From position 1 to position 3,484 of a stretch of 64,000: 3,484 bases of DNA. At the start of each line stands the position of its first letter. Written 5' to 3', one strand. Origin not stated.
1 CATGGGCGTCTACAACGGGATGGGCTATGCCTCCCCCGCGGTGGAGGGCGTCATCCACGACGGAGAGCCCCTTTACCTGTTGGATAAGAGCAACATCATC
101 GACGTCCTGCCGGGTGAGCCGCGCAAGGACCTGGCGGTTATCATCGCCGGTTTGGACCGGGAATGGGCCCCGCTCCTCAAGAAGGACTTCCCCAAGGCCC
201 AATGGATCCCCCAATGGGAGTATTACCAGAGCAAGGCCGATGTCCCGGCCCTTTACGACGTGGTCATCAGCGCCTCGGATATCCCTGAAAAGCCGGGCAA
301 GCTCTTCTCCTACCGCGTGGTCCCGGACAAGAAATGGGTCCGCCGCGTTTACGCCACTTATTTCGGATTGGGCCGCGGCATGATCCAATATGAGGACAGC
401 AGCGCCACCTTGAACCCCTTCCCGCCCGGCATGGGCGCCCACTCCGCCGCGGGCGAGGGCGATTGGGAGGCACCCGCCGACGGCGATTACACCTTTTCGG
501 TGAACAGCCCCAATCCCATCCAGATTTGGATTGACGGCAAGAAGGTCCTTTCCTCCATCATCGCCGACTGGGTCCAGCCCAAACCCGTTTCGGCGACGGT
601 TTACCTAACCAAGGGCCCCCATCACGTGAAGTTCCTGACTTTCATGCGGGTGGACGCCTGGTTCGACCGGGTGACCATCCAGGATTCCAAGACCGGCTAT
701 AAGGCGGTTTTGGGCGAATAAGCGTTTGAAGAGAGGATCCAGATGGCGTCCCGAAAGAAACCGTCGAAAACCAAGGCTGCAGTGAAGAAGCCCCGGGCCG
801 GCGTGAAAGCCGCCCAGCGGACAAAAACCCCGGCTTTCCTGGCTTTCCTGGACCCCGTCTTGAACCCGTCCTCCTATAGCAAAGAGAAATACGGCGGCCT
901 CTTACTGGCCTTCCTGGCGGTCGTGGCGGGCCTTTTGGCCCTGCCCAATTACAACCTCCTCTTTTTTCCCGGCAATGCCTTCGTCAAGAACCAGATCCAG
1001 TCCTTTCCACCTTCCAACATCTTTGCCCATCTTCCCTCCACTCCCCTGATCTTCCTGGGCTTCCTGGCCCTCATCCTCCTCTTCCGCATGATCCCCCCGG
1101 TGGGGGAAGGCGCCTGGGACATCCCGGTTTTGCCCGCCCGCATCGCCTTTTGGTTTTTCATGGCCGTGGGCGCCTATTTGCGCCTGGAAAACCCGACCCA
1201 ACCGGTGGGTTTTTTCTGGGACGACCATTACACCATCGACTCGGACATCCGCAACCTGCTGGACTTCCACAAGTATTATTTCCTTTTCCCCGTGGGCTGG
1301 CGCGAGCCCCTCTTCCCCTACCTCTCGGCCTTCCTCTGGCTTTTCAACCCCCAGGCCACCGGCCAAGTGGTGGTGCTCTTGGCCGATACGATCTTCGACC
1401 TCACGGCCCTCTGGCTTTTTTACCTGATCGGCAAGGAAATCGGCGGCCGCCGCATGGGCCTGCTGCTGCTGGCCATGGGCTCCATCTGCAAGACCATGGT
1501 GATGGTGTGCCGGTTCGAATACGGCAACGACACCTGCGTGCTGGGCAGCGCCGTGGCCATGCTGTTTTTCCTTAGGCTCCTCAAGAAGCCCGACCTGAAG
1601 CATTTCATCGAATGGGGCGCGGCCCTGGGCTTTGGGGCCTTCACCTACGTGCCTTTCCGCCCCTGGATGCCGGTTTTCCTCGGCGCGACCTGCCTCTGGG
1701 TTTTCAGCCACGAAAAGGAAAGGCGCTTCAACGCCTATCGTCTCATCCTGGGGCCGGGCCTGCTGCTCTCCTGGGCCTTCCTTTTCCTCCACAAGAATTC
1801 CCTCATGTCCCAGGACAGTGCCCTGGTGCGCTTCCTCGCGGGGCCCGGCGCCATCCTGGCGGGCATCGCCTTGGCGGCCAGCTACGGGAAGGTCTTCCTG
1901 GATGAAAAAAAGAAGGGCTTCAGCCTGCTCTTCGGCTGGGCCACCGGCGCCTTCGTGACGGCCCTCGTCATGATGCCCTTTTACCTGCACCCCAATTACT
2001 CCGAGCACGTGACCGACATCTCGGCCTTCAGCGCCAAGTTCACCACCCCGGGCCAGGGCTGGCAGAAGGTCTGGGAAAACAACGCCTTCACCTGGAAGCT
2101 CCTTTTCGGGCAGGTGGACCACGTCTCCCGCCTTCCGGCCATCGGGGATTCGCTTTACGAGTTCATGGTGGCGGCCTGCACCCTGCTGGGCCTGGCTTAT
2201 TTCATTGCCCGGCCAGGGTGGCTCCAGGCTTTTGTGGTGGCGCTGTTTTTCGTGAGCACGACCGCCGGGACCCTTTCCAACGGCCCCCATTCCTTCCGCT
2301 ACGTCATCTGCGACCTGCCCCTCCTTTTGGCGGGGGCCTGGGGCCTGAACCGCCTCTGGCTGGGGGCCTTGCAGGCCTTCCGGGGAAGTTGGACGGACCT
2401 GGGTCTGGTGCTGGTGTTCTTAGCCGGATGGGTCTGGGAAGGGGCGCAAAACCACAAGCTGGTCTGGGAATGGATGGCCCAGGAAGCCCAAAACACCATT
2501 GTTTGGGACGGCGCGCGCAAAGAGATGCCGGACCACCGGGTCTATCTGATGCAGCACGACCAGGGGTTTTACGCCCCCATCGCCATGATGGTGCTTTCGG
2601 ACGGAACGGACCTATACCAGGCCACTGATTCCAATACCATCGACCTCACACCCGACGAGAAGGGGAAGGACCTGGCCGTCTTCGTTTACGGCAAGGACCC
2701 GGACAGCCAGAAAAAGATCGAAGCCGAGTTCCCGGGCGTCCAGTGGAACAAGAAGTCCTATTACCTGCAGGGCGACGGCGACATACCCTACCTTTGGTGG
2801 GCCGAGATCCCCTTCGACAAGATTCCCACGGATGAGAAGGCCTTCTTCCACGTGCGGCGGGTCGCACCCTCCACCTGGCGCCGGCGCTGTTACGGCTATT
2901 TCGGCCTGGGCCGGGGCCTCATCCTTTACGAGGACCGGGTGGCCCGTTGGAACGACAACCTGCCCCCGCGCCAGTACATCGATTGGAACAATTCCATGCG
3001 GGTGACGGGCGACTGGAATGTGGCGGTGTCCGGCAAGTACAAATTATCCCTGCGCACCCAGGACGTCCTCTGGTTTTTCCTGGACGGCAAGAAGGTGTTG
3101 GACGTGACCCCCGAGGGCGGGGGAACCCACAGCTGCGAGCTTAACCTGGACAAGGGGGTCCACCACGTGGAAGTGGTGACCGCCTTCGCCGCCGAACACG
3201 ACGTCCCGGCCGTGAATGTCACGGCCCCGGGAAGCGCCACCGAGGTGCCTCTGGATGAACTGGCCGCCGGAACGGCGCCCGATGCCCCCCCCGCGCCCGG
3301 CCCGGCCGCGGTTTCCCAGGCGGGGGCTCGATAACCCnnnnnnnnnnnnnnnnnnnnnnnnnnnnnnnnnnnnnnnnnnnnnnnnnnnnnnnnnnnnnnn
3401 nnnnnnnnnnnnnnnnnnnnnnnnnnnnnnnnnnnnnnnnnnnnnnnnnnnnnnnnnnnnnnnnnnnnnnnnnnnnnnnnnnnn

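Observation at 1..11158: Tandem array of ArnT-like GT-C glycosyltransferases fused to C-terminal PA14 domains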

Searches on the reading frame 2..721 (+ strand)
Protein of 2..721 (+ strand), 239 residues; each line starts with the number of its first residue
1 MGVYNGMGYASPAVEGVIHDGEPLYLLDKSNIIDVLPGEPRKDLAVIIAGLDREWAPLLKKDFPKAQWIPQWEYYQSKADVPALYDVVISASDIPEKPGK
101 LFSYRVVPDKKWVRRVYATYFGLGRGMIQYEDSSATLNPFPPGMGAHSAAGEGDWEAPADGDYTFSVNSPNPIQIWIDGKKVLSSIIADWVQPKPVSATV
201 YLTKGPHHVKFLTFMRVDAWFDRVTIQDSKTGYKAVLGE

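Call 3: search_protein_families(library=pfam, proteins=[window:2-721:+], max_evalue=0.01)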
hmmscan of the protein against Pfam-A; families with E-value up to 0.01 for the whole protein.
window:2-721:+ (239 aa): 1 family
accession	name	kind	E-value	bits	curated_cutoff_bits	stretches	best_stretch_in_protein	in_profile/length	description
PF07691.17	PA14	-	8.5e-07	29.3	24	1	132-207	31-111/147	PA14 domain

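Call 7: search_protein_families(library=ncbifam, proteins=[window:2-721:+], max_evalue=0.01)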
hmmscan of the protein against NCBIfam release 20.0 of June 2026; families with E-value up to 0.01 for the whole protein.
window:2-721:+ (239 aa): 0 families

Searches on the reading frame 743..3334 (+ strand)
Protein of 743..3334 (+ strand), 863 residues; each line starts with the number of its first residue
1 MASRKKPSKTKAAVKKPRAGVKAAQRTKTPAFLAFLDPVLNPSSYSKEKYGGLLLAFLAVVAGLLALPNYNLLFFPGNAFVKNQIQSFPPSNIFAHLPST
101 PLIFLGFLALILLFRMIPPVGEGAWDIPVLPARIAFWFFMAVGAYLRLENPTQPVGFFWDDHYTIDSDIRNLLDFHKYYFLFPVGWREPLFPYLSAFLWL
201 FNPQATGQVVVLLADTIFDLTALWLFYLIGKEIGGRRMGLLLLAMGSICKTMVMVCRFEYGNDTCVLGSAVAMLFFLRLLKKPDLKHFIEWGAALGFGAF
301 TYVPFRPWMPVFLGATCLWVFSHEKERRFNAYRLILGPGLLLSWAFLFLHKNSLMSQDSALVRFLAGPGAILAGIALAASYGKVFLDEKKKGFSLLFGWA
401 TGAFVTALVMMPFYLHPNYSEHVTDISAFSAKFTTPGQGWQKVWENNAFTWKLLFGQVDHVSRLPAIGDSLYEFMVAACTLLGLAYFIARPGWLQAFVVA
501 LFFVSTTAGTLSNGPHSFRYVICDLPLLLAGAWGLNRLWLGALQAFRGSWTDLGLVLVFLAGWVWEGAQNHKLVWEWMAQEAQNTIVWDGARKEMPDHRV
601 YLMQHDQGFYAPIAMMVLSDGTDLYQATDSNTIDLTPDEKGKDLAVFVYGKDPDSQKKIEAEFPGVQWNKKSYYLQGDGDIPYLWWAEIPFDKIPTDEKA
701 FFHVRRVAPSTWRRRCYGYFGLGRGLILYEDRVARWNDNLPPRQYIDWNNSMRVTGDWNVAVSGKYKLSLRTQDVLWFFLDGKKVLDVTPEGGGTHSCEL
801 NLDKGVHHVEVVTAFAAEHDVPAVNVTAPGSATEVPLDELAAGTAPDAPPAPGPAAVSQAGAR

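Call 3: search_protein_families(library=pfam, proteins=[window:743-3334:+], max_evalue=0.01)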
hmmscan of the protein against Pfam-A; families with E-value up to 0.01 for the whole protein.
window:743-3334:+ (863 aa): 1 family
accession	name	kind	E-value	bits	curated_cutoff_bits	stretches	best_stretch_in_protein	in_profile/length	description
PF13231.12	PMT_2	-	3.6e-07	30.9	26.1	1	193-341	8-148/160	Dolichyl-phosphate-mannose-protein mannosyltransferase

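Call 7: search_protein_families(library=ncbifam, proteins=[window:743-3334:+], max_evalue=0.01)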
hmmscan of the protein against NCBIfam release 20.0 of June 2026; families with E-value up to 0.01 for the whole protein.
window:743-3334:+ (863 aa): 0 families
